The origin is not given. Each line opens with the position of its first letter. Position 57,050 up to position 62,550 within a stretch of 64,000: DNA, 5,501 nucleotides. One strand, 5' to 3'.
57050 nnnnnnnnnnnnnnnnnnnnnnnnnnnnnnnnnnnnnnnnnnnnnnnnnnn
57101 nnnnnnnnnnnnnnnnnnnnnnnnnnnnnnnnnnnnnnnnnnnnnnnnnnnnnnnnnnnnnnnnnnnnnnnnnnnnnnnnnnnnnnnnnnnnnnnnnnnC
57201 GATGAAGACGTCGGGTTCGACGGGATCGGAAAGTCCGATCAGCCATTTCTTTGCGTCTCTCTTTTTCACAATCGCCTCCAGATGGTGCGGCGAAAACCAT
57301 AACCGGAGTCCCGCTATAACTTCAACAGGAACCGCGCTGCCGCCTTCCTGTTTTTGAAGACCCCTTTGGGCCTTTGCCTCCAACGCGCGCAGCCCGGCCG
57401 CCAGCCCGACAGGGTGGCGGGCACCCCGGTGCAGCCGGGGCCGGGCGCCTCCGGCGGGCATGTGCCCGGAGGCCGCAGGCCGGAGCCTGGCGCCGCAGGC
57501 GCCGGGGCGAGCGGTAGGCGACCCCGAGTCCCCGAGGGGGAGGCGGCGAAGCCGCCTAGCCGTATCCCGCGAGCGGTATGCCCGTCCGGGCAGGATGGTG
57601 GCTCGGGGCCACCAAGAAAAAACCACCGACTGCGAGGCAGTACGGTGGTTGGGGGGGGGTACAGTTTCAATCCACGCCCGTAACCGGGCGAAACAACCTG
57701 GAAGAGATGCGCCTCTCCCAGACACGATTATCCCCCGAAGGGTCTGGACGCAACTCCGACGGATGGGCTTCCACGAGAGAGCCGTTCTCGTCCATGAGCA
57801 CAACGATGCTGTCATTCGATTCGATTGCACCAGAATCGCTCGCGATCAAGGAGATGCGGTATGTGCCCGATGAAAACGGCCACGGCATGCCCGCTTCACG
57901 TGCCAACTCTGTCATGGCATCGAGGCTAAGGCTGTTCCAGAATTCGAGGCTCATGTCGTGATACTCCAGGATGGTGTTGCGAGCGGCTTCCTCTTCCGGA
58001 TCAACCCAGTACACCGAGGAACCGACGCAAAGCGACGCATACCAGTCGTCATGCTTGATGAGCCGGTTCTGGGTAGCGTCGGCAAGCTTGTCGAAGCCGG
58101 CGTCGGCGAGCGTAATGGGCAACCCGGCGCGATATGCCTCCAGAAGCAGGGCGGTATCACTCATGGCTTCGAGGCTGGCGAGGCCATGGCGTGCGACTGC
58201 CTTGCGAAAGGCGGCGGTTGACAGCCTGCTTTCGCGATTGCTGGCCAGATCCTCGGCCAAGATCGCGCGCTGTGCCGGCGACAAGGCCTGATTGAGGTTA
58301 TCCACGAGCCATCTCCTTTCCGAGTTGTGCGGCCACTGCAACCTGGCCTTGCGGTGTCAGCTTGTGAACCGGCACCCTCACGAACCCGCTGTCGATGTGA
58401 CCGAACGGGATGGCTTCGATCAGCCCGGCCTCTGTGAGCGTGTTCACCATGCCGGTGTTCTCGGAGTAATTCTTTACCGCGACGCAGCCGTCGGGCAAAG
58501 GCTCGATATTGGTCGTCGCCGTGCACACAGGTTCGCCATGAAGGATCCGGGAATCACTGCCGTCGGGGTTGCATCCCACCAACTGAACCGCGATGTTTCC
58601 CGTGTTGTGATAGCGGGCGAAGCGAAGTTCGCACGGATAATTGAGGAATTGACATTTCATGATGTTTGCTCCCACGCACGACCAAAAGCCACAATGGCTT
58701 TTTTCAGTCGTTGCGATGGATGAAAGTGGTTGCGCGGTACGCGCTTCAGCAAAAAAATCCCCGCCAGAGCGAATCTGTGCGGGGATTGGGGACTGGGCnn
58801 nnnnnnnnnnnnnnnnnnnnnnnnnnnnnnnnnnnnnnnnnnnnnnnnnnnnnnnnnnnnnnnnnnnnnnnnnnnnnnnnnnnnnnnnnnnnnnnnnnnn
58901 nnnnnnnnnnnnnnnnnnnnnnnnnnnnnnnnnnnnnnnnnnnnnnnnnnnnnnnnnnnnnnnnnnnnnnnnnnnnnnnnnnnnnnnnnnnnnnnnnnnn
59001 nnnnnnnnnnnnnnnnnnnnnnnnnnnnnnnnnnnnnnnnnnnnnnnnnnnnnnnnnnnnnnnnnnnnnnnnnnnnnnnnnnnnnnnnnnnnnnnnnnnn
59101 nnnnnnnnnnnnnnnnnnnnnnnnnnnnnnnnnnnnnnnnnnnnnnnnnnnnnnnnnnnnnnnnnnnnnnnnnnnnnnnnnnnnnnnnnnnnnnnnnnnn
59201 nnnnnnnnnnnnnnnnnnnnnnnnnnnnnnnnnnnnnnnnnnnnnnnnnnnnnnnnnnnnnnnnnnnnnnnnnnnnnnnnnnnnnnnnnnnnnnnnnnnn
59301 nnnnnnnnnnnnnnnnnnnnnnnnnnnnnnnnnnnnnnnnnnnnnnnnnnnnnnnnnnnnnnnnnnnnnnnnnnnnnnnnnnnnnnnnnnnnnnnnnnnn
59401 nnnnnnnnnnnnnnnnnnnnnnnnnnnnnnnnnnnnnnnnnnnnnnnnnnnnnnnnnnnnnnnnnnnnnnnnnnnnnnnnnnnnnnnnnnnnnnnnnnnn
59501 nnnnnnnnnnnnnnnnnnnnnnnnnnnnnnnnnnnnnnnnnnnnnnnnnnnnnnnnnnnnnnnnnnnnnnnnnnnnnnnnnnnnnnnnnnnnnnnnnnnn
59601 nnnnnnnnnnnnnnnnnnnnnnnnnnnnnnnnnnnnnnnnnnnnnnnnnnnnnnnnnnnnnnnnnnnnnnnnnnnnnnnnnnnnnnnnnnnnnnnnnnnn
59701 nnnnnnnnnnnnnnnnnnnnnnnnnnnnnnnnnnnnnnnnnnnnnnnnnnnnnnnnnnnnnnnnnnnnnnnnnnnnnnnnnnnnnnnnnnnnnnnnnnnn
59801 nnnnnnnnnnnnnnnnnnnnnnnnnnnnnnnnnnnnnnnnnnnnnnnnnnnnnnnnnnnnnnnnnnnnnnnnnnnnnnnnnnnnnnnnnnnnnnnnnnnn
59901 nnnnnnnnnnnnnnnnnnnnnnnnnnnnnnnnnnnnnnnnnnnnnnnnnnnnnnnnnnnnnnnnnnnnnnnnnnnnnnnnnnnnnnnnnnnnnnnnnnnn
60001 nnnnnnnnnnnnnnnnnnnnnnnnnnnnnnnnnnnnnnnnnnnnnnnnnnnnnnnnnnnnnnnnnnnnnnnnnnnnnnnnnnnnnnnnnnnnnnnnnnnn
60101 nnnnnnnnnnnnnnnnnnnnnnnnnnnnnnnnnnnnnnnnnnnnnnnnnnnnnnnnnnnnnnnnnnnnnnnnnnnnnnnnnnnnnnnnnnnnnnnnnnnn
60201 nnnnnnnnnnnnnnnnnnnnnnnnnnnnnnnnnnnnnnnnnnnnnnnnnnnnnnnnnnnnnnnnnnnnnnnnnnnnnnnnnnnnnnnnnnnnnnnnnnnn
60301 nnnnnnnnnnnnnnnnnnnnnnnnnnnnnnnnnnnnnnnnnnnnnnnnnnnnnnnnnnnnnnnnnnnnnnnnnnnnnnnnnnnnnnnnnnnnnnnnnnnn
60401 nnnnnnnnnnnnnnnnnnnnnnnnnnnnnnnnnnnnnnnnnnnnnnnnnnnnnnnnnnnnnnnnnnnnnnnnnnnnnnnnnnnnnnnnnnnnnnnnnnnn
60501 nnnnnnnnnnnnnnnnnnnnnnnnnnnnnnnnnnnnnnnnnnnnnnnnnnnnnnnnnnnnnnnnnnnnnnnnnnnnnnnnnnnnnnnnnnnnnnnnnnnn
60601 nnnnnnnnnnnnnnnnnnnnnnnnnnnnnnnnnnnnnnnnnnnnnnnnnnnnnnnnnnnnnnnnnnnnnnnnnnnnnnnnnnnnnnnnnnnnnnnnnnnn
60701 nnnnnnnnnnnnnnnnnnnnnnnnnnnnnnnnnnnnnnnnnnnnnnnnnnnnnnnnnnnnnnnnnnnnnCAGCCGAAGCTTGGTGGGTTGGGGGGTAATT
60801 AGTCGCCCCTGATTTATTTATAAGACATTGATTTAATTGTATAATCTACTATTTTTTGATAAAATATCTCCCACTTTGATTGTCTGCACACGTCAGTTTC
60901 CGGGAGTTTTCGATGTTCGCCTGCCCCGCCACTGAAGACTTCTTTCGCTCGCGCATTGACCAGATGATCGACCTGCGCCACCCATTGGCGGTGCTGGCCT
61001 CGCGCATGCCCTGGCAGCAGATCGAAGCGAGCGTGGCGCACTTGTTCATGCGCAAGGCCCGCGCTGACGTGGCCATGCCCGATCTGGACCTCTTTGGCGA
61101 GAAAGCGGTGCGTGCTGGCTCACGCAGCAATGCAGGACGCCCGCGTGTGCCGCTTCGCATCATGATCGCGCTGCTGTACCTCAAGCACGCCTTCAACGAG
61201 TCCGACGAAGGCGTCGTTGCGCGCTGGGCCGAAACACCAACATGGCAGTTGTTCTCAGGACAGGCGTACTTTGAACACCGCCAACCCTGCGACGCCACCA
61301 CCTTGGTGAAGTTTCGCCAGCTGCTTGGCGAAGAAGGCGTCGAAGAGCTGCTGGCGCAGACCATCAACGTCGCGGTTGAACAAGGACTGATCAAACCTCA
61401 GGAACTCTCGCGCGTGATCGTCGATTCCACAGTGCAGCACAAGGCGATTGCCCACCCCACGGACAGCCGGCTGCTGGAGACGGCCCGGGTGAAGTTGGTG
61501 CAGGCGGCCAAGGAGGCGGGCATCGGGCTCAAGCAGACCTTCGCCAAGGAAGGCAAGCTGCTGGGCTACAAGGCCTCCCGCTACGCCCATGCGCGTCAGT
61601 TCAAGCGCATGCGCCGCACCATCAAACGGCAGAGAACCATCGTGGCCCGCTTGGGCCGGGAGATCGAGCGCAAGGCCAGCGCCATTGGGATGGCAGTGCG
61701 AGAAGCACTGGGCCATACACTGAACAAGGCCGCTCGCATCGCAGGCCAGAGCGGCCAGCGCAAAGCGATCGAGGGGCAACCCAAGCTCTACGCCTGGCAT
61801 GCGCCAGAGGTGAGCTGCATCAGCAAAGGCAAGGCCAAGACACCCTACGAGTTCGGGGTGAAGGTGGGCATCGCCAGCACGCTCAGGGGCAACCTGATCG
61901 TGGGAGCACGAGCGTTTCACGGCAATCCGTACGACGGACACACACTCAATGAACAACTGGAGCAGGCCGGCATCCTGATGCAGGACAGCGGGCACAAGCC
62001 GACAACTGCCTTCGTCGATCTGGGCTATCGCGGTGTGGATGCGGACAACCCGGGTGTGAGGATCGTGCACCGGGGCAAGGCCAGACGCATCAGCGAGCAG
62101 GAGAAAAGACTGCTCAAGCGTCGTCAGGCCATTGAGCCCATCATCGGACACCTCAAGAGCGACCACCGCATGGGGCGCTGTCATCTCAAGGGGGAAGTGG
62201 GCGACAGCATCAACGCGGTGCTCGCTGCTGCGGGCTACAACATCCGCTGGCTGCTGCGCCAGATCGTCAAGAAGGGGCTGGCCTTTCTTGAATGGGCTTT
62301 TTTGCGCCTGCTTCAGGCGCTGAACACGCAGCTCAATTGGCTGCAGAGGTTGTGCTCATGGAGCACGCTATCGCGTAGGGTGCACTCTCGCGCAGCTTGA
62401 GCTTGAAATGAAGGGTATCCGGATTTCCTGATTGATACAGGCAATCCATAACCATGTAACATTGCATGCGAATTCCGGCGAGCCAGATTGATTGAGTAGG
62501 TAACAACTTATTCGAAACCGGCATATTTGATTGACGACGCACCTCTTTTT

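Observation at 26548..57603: A ~230-bp GC-rich, multi-palindromic repeat present in three near-identical copies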

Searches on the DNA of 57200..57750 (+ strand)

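Call 9: search_dna_similar(query=window:57334-57603:+, collection=plasmids, mode=distant, max_rows=40)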
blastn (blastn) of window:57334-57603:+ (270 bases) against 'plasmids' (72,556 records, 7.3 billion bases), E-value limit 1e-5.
No match.

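Call 10: search_dna_similar(query=window:57334-57603:+, collection=phages, mode=distant, max_rows=20)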
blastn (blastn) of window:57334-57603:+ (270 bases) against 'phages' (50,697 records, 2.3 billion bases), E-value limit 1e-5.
No match.

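Call 15: search_rna_families(source=window, start=57200, end=57750, threshold=evalue, max_evalue=10, show_alignments=2)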
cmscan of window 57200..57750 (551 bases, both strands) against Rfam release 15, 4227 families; matches with E-value up to 10: 4.
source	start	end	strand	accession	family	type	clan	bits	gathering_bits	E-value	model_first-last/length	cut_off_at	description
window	57664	57694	-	RF01322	CRISPR-DR9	Gene; CRISPR;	-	29.1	45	0.00016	1-37/37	no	CRISPR RNA direct repeat element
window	57486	57527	+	RF01841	veev_FSE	Cis-reg; frameshift_element;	-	21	55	0.14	26-68/71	no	venezuelan equine encephalitis virus ribosomal frameshift element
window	57229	57279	-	RF00323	snoR79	Gene; snRNA; snoRNA; CD-box;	-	16.5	80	1.9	1-65/65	no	Small nucleolar RNA R79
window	57560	57634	+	RF03044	Proteo-phage-1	Gene; sRNA;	-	15.7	42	3.4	1-82/82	no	Proteo-phage-1 RNA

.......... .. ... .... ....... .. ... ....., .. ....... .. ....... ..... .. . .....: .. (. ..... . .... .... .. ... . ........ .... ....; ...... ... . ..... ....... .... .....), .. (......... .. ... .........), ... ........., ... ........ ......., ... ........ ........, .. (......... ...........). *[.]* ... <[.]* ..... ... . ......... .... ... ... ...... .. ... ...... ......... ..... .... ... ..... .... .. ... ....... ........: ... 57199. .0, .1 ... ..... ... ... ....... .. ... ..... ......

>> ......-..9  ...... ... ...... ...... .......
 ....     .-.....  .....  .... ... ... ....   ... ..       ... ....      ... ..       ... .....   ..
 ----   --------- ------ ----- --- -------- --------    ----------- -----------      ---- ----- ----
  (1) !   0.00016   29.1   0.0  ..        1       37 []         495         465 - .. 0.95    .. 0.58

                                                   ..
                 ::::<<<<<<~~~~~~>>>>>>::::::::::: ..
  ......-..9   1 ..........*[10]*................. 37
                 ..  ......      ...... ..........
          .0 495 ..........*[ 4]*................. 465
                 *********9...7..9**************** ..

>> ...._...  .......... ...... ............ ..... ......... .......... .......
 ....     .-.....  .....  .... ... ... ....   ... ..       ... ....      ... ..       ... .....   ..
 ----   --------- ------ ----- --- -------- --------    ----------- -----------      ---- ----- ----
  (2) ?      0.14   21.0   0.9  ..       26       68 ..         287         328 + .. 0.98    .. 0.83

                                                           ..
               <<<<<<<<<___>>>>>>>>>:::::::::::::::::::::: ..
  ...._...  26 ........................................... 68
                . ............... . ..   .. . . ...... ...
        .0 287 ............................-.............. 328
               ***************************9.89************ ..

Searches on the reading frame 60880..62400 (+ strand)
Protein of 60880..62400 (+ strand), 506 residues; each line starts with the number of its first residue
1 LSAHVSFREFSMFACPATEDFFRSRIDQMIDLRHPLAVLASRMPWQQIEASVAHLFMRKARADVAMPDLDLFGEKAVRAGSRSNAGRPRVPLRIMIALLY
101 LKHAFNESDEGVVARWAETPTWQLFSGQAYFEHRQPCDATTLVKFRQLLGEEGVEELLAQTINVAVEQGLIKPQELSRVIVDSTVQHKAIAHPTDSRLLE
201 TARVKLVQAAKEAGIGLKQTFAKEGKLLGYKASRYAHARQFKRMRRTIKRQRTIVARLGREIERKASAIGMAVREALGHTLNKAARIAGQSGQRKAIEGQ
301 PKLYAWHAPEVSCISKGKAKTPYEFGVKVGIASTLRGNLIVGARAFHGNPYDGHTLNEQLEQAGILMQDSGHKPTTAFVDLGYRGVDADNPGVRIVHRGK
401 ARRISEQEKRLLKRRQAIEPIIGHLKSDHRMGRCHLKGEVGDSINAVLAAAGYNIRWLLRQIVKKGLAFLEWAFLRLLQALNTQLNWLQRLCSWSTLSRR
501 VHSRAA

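Call 22: search_protein_families(library=pfam, proteins=[window:60880-62400:+], max_evalue=0.01)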
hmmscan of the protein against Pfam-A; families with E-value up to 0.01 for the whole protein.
window:60880-62400:+ (506 aa): 4 families
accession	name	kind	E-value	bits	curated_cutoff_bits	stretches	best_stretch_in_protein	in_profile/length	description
PF05598.16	DUF772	-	1.2e-15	57.7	23.1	1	86-160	1-73/74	Transposase domain (DUF772)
PF01609.27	DDE_Tnp_1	-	4.9e-08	33.4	23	1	317-455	30-200/200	Transposase DDE domain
PF13751.12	DDE_Tnp_1_6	-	2.5e-06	28.2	25.1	1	399-457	64-123/125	Transposase DDE domain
PF13612.12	DDE_Tnp_1_3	-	0.0042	17.5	27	0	315-429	34-145/155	Transposase DDE domain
